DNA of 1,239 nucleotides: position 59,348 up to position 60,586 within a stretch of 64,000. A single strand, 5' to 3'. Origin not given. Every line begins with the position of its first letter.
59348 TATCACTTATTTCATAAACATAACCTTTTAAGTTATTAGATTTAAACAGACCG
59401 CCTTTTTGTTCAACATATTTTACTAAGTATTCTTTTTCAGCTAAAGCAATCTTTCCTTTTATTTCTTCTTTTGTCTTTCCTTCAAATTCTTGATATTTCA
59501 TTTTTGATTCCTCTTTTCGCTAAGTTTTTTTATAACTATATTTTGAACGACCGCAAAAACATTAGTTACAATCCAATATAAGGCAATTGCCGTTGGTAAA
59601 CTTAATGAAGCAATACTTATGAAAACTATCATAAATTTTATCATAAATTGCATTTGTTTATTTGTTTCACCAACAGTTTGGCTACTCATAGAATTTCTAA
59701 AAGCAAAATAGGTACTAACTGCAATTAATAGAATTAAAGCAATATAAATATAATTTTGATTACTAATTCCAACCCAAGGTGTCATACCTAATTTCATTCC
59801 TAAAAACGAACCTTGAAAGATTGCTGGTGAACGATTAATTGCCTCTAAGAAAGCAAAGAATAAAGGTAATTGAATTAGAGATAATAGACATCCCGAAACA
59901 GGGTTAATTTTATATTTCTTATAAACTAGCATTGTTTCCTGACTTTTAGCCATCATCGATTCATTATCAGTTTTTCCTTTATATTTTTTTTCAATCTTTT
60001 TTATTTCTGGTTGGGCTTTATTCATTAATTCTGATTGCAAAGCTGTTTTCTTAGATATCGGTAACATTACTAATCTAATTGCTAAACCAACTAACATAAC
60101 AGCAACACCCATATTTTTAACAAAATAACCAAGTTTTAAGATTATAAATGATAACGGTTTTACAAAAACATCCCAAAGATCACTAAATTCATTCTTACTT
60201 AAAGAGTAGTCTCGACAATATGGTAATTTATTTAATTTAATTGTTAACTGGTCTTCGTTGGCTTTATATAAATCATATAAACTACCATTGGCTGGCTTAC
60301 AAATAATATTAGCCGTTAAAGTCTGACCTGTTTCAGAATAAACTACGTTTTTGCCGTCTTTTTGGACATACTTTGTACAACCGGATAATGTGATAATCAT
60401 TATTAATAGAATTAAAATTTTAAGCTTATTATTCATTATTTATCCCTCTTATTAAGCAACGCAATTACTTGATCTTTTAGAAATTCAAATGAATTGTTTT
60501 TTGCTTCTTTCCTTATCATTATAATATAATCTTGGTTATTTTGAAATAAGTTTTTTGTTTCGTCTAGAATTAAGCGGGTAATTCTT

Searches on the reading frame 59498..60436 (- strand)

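Call 74: search_protein_families(library=pfam, proteins=[window:59498-60436:-], max_evalue=0.001)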
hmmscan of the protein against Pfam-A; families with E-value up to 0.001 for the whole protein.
window:59498-60436:- (312 aa): 1 family
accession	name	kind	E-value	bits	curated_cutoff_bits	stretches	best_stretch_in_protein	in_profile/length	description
PF02096.25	60KD_IMP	-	2.1e-36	125.8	35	1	109-304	1-163/163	60Kd inner membrane protein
